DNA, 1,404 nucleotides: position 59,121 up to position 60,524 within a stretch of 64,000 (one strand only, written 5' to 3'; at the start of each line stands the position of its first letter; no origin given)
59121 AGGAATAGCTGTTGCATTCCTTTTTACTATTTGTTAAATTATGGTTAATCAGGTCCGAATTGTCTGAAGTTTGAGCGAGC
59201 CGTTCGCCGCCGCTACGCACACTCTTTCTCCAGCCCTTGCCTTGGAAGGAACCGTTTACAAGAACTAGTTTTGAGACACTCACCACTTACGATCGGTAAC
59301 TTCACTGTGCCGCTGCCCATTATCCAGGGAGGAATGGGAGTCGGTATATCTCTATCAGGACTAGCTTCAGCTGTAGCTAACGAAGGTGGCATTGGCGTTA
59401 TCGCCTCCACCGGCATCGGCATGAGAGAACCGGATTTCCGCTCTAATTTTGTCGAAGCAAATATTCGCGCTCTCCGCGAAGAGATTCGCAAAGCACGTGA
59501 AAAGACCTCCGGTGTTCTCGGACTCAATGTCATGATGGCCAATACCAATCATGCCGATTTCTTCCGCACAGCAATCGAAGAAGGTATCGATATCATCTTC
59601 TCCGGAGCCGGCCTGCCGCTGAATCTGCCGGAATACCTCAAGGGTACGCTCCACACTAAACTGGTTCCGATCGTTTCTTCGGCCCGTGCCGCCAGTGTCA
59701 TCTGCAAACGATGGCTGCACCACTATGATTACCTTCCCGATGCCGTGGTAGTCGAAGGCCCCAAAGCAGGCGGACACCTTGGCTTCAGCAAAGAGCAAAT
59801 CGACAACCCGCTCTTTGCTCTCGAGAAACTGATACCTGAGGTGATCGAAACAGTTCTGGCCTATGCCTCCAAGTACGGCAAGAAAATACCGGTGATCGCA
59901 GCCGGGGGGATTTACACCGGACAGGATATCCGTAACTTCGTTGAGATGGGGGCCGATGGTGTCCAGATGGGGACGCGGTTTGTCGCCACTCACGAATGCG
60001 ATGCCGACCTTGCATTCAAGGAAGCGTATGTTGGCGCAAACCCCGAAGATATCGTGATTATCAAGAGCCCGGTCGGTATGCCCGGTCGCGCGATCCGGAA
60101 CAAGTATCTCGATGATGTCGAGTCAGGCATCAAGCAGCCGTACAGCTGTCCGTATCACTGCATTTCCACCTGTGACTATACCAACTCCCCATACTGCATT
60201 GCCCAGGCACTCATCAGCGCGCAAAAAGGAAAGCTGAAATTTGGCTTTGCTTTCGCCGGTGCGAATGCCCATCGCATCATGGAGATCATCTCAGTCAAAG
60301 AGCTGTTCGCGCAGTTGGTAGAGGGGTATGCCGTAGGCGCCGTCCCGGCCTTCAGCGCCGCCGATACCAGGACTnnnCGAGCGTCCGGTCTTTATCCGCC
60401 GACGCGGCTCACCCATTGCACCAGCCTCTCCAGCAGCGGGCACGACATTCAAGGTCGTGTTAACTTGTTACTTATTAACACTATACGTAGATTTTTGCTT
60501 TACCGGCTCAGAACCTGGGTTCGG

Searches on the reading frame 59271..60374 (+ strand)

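Call 5: search_protein_families(library=ncbifam, proteins=[window:59271-60374:+], max_evalue=0.01)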
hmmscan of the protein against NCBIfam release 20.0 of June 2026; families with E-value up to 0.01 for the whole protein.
window:59271-60374:+ (368 aa): 18 families
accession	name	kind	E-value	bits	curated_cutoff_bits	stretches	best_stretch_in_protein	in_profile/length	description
TIGR03151.1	enACPred_II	equivalog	3.6e-39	134.9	453.1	1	13-351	10-298/307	enoyl-[acyl-carrier-protein] reductase FabK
NF003302.0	PRK04302.1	subfamily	8.7e-07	28.9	132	1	184-241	152-209/223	triose-phosphate isomerase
TIGR01302.1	IMP_dehydrog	equivalog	3.8e-05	22.7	481.5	1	193-250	317-372/450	IMP dehydrogenase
NF002702.0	PRK02506.1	equivalog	5.9e-05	22.3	301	1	192-238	230-276/313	dihydroorotate oxidase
TIGR01304.1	IMP_DH_rel_2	equivalog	8.9e-05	21.9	342.1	0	203-243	252-292/365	GuaB3 family IMP dehydrogenase-related protein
NF005574.0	PRK07259.1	equivalog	9.2e-05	21.5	269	1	204-242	236-274/304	dihydroorotate dehydrogenase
TIGR00735.1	hisF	equivalog_domain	0.00015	21.2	294.55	0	205-246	74-115/254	imidazole glycerol phosphate synthase subunit HisF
NF010112.0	PRK13585.1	equivalog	0.00019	21.1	243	1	205-236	192-223/241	1-(5-phosphoribosyl)-5-[(5-phosphoribosylamino)methylideneamino]imidazole-4-carboxamide isomerase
NF003652.0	PRK05286.2-5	equivalog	0.00022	20.5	267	1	193-238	281-326/353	quinone-dependent dihydroorotate dehydrogenase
NF003198.0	PRK04169.1-2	subfamily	0.00037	19.7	247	1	193-242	186-234/249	geranylgeranylglyceryl/heptaprenylglyceryl phosphate synthase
NF003646.0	PRK05286.1-4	equivalog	0.00046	19.1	457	1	195-238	279-322/341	quinone-dependent dihydroorotate dehydrogenase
TIGR01037.2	pyrD_sub1_fam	subfamily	0.001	18.2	270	1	205-238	234-267/300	dihydroorotate dehydrogenase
NF005311.0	PRK06843.1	equivalog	0.0015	17.5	779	0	198-246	249-297/404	inosine 5-monophosphate dehydrogenase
TIGR02151.1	IPP_isom_2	equivalog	0.0017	17.3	281.3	1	196-241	250-295/338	type 2 isopentenyl-diphosphate Delta-isomerase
TIGR03572.1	WbuZ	equivalog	0.0023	17.4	299.7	1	205-241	74-110/232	glycosyl amidation-associated protein WbuZ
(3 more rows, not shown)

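Call 6: search_protein_families(library=pfam, proteins=[window:59271-60374:+], max_evalue=0.01)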
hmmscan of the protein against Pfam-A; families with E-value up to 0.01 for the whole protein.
window:59271-60374:+ (368 aa): 6 families
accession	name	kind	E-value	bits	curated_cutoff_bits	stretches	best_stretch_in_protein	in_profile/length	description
PF03060.21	NMO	-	4.3e-58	197.7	28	1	9-351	6-330/331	Nitronate monooxygenase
PF01180.27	DHO_dh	-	7.4e-07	29.1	27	1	189-238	224-273/291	Dihydroorotate dehydrogenase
PF00478.31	IMPDH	-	9.9e-07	28.5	25.6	1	193-250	197-252/345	IMP dehydrogenase / GMP reductase domain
PF01645.23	Glu_synthase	-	2.4e-05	24.1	20.4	1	156-244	229-314/369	Conserved region in glutamate synthase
PF01070.24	FMN_dh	-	9.3e-05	22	24.9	1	191-238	259-306/350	FMN-dependent dehydrogenase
PF00977.27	His_biosynth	-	0.0014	18.5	23.6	0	205-237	190-222/228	Histidine biosynthesis protein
